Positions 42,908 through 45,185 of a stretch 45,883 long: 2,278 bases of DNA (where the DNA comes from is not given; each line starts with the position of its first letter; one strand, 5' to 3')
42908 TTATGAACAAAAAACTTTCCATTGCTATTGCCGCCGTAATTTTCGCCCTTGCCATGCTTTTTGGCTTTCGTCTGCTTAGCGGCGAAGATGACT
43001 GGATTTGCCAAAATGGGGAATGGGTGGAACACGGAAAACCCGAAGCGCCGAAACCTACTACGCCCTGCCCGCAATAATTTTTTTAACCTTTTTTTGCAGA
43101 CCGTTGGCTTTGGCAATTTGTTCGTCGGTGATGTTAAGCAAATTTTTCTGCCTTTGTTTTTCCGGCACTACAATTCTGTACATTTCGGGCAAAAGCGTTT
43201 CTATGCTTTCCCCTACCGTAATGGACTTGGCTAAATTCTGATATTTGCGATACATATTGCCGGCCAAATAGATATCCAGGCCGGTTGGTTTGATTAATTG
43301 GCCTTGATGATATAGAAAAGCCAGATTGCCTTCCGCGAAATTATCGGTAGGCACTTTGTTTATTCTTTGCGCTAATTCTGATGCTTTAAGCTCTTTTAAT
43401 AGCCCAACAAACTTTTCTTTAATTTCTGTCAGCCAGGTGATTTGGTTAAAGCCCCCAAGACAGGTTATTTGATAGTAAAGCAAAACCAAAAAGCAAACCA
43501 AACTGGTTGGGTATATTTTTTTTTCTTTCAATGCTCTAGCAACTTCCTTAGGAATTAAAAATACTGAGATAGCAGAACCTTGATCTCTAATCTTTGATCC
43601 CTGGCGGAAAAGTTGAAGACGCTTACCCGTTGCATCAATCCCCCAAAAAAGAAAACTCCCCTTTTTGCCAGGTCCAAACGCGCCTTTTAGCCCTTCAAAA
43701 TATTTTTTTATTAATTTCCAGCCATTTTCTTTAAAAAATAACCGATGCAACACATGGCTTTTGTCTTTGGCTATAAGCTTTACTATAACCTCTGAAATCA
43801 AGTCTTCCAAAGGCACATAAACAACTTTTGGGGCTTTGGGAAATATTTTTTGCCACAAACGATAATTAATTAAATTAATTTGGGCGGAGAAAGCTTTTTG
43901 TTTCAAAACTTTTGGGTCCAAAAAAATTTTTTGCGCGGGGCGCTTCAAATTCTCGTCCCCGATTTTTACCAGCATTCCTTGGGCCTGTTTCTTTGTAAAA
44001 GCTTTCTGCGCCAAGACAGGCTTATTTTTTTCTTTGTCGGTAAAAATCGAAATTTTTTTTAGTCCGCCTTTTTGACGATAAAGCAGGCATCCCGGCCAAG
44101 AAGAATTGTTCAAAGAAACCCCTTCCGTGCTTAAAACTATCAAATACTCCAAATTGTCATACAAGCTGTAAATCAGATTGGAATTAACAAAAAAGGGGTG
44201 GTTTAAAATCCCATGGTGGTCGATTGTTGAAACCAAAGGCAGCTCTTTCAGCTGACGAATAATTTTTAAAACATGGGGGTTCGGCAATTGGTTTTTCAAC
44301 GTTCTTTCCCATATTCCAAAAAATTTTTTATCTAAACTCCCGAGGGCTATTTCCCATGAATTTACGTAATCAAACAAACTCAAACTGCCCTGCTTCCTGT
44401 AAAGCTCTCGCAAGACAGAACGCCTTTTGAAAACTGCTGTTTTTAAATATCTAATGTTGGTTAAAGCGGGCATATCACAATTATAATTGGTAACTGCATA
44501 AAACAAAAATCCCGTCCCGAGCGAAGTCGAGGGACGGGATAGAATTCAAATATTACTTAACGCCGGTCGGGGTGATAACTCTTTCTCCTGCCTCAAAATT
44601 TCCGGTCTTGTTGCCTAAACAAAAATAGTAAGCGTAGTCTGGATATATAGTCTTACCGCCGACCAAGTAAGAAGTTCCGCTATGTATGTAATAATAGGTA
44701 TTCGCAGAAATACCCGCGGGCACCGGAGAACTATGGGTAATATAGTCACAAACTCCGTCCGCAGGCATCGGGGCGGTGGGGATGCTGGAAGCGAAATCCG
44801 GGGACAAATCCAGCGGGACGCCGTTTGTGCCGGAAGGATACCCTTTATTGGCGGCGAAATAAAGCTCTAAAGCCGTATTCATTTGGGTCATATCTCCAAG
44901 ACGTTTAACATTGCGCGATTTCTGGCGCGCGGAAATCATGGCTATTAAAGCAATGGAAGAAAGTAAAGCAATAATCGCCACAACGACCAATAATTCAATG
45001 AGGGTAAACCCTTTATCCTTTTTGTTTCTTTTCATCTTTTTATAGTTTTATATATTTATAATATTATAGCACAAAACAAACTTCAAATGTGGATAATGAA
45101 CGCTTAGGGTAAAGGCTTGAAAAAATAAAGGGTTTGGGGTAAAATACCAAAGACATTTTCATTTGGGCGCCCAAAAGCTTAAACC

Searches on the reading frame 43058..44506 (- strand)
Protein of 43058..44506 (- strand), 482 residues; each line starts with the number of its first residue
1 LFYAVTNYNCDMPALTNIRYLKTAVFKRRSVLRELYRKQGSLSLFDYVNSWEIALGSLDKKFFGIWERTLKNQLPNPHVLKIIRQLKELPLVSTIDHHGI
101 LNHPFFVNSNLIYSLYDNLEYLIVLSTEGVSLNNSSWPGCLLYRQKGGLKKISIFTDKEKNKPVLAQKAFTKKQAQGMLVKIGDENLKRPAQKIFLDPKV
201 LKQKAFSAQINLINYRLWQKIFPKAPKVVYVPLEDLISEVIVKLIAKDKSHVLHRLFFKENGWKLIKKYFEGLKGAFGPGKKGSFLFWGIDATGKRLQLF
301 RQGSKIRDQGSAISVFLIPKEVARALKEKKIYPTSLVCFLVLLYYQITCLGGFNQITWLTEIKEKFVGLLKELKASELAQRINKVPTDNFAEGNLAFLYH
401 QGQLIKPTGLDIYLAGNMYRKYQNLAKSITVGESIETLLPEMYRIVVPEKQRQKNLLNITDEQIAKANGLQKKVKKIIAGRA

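Call 18: search_protein_families(library=pfam, proteins=[window:43058-44506:-], max_evalue=0.1)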
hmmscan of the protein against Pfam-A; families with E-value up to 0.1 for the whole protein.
window:43058-44506:- (482 aa): 0 families

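Call 19: search_protein_families(library=ncbifam, proteins=[window:43058-44506:-], max_evalue=0.1)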
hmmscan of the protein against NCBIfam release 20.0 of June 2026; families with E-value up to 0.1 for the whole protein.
window:43058-44506:- (482 aa): 0 families

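Call 22: find_related_loci(query=window:43058-44506:-, collection=genome_contigs, flank=6000)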
Query window:43058-44506:- (482 aa) in genome_contigs; peptide patterns used: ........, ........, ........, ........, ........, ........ (x = any residue, [..] = any of these).
92 stretches matched a pattern; 14 encode a relative of the query (tblastn E <= 1e-3); 14 distinct loci.
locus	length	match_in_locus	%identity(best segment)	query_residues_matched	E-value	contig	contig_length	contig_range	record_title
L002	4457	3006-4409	49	21-479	1e-148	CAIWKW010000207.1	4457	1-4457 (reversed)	MAG: Candidatus Doudnabacteria bacterium isolate AlinenLipids_bin-7426 genome assembly, contig: bin-7426:207/227, whole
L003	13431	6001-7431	47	14-478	8e-136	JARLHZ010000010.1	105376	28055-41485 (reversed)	MAG: Candidatus Doudnabacteria bacterium isolate MAG_CO250 MetaCoAG_Bin_250_Oxic_k141_445987, whole genome shotgun seque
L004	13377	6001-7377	48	21-469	3e-135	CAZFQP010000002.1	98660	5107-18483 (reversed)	MAG TPA_asm: uncultured Candidatus Saccharibacteria bacterium isolate SRP278252_co1_731 genome assembly, contig: NODE_21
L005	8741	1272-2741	44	1-476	6e-135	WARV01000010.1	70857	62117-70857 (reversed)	MAG: Patescibacteria group bacterium isolate AMAZON01 genome_10, whole genome shotgun sequence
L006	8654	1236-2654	46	17-477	5e-126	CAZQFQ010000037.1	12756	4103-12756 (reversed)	MAG TPA_asm: uncultured Candidatus Saccharibacteria bacterium isolate binchicken_co3_512 genome assembly, contig: NODE_1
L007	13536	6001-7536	42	15-479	9e-124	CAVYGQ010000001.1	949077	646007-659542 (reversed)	MAG: Candidatus Doudnabacteria bacterium isolate MFD03726.bin.1.74 genome assembly, contig: contig_17402, whole genome s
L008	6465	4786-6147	41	10-452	1e-110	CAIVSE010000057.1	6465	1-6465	Candidatus Doudnabacteria bacterium isolate MJ-time_bin-3275 genome assembly, contig: bin-3275:57/93, whole genome shotg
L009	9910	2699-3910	43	81-478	5e-103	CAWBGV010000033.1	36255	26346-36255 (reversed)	MAG: Candidatus Doudnabacteria bacterium isolate MFD04780.bin.2.152 genome assembly, contig: contig_53131, whole genome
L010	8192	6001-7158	25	92-461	4e-28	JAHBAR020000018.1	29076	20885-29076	MAG: Candidatus Kerfeldbacteria bacterium isolate AQU-08 c_000000052330, whole genome shotgun sequence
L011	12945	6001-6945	21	79-378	6e-20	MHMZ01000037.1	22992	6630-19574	MAG: Candidatus Portnoybacteria bacterium RIFCSPHIGHO2_02_FULL_39_12 rifcsphigho2_01_scaffold_8683, whole genome shotgun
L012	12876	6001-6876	27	92-372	2e-17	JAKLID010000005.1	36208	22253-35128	MAG: Patescibacteria group bacterium isolate RA.bin79 RA.bin79_5, whole genome shotgun sequence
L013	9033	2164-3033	25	91-373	6e-17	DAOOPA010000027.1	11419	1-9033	MAG TPA_asm: bacterium isolate AMR_MDS_2609 NODE_7073_length_11419_cov_5.167723, whole genome shotgun sequence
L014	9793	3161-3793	26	91-288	5e-13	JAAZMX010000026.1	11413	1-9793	MAG: Candidatus Kuenenbacteria bacterium isolate AS27yjCOA_103 51744_AS27, whole genome shotgun sequence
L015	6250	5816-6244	27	92-225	1e-7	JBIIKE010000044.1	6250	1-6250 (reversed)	MAG: Bdellovibrionales bacterium isolate ME2001-10-09pf_3300042861_group1_bin81 Rohwer_bin1517_scaffold_17727_c1, whole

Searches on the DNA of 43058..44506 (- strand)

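Call 49: search_rna_families(sources=[L004, L005, L019, L021, L023, L024, L025, L026, L027, L028, L030, L031, L032, L036, L037, L038, L039], threshold=gathering)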
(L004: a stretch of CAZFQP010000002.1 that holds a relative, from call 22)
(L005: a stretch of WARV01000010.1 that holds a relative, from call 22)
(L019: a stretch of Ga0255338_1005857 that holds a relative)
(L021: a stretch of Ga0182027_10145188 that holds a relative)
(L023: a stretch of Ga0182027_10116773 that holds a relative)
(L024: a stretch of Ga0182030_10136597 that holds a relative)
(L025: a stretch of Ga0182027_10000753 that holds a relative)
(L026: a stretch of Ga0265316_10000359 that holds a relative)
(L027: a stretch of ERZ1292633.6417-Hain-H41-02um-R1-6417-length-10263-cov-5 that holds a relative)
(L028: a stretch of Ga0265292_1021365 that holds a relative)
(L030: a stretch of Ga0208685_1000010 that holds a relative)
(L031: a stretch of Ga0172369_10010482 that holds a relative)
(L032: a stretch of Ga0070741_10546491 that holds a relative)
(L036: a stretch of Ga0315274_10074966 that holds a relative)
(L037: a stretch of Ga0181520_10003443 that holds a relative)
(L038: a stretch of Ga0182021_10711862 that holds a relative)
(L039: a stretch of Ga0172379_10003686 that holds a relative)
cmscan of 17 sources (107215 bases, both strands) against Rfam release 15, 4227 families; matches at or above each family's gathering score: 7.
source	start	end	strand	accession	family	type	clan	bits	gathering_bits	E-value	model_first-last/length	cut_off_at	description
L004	5210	5282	-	RF00005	tRNA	Gene; tRNA;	CL00001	75.8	29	1.4e-14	1-71/71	no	tRNA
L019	4062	4134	-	RF00005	tRNA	Gene; tRNA;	CL00001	75.6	29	1.5e-14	1-71/71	no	tRNA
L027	2845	2917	-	RF00005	tRNA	Gene; tRNA;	CL00001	74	29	4.2e-14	1-71/71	no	tRNA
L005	246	318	-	RF00005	tRNA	Gene; tRNA;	CL00001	68.5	29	1.3e-12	1-71/71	no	tRNA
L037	7006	7071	-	RF02961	DUF3800-II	Gene; sRNA;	-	43.6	43.2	2.8e-05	1-69/69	no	DUF3800-II RNA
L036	2096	2166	-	RF00005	tRNA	Gene; tRNA;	CL00001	36.1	29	0.0011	1-71/71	no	tRNA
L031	9918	9989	+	RF00005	tRNA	Gene; tRNA;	CL00001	36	29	0.0012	1-71/71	no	tRNA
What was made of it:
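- On tRNA (Rfam RF00005), for the downstream element 42011-41920: The L036 homologue scores 36.1 bits (call 49).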

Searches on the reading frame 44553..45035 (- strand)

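Call 18: search_protein_families(library=pfam, proteins=[window:44553-45035:-], max_evalue=0.1)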
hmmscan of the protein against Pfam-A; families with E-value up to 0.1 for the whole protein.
window:44553-45035:- (160 aa): 1 family
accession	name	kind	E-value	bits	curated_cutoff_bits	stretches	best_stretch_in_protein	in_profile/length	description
PF07963.17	N_methyl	-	1.7e-09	37.3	21.2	1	5-30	2-27/27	Prokaryotic N-terminal methylation motif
